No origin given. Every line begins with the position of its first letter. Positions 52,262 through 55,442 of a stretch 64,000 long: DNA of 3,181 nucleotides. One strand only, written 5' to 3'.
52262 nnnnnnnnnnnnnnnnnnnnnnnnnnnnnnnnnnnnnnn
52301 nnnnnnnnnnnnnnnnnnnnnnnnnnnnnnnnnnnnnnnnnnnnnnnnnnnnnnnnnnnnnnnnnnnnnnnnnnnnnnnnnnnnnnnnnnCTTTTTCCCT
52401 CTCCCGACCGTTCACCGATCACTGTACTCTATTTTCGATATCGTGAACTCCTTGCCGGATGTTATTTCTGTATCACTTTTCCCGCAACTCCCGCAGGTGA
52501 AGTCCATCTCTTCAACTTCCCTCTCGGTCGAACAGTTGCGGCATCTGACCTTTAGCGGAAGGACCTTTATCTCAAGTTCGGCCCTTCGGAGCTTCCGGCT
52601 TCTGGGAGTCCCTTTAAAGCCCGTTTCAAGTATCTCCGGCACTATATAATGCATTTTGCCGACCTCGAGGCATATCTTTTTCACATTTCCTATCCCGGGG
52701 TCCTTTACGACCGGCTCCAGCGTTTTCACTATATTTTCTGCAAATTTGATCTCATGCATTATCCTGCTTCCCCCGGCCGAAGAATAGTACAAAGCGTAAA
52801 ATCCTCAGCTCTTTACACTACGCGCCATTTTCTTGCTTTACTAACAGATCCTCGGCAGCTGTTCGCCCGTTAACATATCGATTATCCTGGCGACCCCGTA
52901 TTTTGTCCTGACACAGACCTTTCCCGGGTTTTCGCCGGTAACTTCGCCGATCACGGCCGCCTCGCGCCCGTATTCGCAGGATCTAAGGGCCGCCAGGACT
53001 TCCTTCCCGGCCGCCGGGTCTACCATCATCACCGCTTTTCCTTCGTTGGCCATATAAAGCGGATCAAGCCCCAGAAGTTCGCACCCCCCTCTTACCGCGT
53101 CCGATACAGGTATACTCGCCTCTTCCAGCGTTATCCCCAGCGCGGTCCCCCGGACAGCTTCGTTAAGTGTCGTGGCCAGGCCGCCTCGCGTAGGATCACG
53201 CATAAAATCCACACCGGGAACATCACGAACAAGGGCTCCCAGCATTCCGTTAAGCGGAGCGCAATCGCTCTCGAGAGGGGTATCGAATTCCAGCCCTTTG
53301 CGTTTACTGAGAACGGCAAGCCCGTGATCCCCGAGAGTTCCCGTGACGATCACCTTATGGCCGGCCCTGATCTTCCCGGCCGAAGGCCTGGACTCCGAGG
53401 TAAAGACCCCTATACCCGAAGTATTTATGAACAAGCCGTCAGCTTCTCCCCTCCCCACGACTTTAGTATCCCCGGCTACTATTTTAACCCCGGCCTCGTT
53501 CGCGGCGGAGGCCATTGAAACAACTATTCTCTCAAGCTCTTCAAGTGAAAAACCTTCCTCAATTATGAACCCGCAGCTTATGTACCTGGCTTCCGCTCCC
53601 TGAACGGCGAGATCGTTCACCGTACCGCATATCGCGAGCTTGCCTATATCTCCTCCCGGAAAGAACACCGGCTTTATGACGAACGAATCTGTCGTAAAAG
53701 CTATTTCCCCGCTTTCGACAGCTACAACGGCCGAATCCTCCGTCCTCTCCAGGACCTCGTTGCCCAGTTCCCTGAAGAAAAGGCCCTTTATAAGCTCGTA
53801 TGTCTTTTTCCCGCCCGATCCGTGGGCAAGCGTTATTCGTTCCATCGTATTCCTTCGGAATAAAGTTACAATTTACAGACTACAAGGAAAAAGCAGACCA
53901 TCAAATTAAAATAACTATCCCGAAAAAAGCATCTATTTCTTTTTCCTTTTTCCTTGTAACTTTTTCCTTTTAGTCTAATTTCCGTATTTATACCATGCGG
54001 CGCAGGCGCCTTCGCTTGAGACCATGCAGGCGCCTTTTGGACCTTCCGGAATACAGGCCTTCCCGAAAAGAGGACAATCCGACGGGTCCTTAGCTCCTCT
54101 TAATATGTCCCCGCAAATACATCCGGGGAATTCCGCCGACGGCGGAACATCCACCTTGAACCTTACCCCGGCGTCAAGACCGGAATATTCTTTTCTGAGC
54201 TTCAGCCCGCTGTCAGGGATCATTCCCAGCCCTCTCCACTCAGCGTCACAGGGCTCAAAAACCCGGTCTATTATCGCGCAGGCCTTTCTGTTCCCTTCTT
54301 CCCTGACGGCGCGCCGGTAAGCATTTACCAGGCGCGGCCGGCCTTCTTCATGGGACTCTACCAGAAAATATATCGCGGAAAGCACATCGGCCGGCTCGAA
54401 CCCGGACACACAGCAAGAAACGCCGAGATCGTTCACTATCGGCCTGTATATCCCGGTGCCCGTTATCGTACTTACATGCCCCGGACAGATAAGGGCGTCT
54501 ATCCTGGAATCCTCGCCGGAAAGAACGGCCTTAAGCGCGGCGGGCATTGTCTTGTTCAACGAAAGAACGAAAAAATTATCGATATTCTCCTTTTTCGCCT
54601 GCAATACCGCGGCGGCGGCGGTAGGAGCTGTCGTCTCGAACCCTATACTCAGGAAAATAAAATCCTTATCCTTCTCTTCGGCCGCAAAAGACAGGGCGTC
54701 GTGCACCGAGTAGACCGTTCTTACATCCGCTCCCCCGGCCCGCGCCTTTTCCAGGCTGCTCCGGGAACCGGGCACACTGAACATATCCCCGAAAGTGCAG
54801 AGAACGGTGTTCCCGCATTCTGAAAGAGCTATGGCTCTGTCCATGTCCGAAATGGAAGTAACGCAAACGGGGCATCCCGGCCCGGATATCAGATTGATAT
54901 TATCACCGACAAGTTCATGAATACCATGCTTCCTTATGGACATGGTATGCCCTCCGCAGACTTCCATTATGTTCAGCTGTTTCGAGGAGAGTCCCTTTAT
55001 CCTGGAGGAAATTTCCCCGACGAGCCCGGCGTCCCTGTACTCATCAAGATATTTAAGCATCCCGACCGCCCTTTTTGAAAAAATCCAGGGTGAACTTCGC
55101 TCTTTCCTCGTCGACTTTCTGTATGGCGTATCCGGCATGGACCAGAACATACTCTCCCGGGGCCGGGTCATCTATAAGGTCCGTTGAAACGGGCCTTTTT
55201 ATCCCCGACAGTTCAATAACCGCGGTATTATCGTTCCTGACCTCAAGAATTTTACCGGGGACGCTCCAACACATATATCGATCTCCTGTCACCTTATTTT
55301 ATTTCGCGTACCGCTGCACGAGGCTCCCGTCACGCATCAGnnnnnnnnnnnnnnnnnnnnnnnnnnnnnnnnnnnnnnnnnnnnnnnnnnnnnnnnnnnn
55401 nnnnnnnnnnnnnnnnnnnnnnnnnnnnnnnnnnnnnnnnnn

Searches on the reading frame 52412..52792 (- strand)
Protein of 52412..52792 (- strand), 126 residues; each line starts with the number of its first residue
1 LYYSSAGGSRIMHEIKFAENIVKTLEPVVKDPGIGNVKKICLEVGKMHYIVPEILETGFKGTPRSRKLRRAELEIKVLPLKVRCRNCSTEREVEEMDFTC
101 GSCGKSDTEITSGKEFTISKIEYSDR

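Call 3: search_protein_families(library=pfam, proteins=[window:52412-52792:-], max_evalue=0.01)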
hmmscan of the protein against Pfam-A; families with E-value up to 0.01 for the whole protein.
window:52412-52792:- (126 aa): 3 families
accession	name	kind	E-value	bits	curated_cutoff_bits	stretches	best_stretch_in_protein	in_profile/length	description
PF01155.25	HypA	-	5.6e-27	94.4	28.9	1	12-122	1-111/112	Hydrogenase/urease nickel incorporation, metallochaperone, hypA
PF13717.11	Zn_ribbon_4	-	0.0037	17.6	30.3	0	81-89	25-33/36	zinc-ribbon domain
PF03367.19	Zn_ribbon_ZPR1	-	0.0042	16.9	23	0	92-116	30-54/56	ZPR1 zinc-finger domain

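Call 60: search_protein_families(library=ncbifam, proteins=[window:52412-52792:-], max_evalue=0.00001)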
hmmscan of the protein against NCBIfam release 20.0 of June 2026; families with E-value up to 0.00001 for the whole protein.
window:52412-52792:- (126 aa): 5 families
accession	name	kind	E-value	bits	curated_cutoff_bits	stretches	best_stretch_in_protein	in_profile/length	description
TIGR00100.1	hypA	equivalog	3.7e-20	72.1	88.1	1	12-124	1-114/116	hydrogenase maturation nickel metallochaperone HypA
NF001976.0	PRK00762.1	equivalog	5.5e-13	48.8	146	1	12-122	1-117/124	hydrogenase maturation nickel metallochaperone HypA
NF003008.0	PRK03824.1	equivalog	1e-11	44.9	125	1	12-95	1-84/135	hydrogenase nickel incorporation protein HypA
NF001839.0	PRK00564.1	equivalog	3.8e-10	40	112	1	12-122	1-113/117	hydrogenase/urease nickel incorporation protein HypA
NF009046.0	PRK12380.1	subfamily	7.2e-08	32.8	113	1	12-122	1-111/113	hydrogenase/urease nickel incorporation protein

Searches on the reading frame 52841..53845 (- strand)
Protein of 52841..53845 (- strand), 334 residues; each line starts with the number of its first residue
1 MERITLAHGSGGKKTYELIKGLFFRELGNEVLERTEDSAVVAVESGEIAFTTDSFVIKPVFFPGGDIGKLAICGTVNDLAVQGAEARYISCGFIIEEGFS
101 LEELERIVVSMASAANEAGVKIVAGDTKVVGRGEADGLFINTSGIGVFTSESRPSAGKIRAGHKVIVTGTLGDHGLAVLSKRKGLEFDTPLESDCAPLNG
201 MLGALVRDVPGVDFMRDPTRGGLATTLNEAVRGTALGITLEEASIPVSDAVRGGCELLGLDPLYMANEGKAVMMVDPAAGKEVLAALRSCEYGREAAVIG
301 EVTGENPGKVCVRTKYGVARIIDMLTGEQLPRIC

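Call 3: search_protein_families(library=pfam, proteins=[window:52841-53845:-], max_evalue=0.01)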
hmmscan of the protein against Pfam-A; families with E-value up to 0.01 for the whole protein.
window:52841-53845:- (334 aa): 2 families
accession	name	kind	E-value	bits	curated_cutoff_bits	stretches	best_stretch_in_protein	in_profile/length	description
PF02769.27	AIRS_C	-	1.2e-25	91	23.1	1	160-309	1-152/156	AIR synthase related protein, C-terminal domain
PF00586.29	AIRS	-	1e-22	81.1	24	1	36-147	2-111/112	AIR synthase related protein, N-terminal domain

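Call 60: search_protein_families(library=ncbifam, proteins=[window:52841-53845:-], max_evalue=0.00001)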
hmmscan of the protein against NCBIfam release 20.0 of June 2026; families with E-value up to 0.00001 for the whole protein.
window:52841-53845:- (334 aa): 6 families
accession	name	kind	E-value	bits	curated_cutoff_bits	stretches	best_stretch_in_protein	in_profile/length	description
TIGR02124.1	hypE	equivalog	7e-138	459.1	251.6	1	3-334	1-332/332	hydrogenase expression/formation protein HypE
TIGR01379.1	thiL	equivalog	8.3e-20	71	184.15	1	17-313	4-304/320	thiamine-phosphate kinase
NF004351.0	PRK05731.1-4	equivalog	3.6e-14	52.6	324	1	35-269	38-271/321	thiamine-phosphate kinase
NF004353.0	PRK05731.2-2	equivalog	4.3e-12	45.8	301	1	19-267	5-247/311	thiamine-phosphate kinase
TIGR00476.1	selD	equivalog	5.9e-07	29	125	1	32-253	42-259/311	selenide, water dikinase SelD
NF004350.0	PRK05731.1-1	equivalog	5.3e-06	25.5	441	0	36-184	29-176/325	thiamine-phosphate kinase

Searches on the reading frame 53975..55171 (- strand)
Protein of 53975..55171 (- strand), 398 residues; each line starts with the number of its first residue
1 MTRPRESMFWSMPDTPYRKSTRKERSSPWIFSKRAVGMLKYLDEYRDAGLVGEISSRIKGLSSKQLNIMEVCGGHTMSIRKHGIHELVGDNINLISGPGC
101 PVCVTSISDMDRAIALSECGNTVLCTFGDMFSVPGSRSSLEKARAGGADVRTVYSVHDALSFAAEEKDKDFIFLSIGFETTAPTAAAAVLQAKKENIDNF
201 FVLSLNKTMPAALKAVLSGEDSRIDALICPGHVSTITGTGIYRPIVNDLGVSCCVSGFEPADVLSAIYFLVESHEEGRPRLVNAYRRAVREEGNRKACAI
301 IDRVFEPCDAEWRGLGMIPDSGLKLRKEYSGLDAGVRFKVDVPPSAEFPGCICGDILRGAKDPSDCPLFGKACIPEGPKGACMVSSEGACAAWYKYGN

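Call 3: search_protein_families(library=pfam, proteins=[window:53975-55171:-], max_evalue=0.01)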
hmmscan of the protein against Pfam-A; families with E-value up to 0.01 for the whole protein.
window:53975-55171:- (398 aa): 1 family
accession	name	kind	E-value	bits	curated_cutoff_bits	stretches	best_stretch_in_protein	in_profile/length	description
PF01924.21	HypD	-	1.4e-142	475.4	25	1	53-397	5-351/351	Hydrogenase formation hypA family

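Call 4: search_protein_families(library=ncbifam, proteins=[window:53975-55171:-], max_evalue=0.01)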
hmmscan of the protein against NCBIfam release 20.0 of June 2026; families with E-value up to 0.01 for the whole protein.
window:53975-55171:- (398 aa): 1 family
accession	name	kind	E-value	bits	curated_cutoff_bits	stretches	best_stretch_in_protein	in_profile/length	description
TIGR00075.1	hypD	equivalog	2.5e-133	444.5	192.8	1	40-397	5-367/372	hydrogenase formation protein HypD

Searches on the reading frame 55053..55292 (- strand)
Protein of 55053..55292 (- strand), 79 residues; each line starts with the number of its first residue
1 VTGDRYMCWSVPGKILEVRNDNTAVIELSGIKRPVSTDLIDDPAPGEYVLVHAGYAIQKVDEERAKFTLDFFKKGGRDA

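Call 3: search_protein_families(library=pfam, proteins=[window:55053-55292:-], max_evalue=0.01)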
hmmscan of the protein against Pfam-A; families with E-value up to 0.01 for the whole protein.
window:55053-55292:- (79 aa): 1 family
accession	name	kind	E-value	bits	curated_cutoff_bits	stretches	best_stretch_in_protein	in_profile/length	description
PF01455.23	HupF_HypC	-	1.7e-24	86.1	28.5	1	7-72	1-65/65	HupF/HypC family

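Call 4: search_protein_families(library=ncbifam, proteins=[window:55053-55292:-], max_evalue=0.01)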
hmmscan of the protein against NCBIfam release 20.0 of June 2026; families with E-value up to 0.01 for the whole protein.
window:55053-55292:- (79 aa): 3 families
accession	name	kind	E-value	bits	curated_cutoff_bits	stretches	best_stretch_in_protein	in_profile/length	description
TIGR00074.1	hypC_hupF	subfamily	7.8e-22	76.9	48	1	7-73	1-66/80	HypC/HybG/HupF family hydrogenase formation chaperone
NF007721.0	PRK10413.1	equivalog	8.8e-13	48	115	1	7-73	1-73/87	hydrogenase maturation factor HybG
NF007712.0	PRK10409.1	equivalog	1.7e-09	37.8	136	1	7-73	1-72/90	HypC/HybG/HupF family hydrogenase formation chaperone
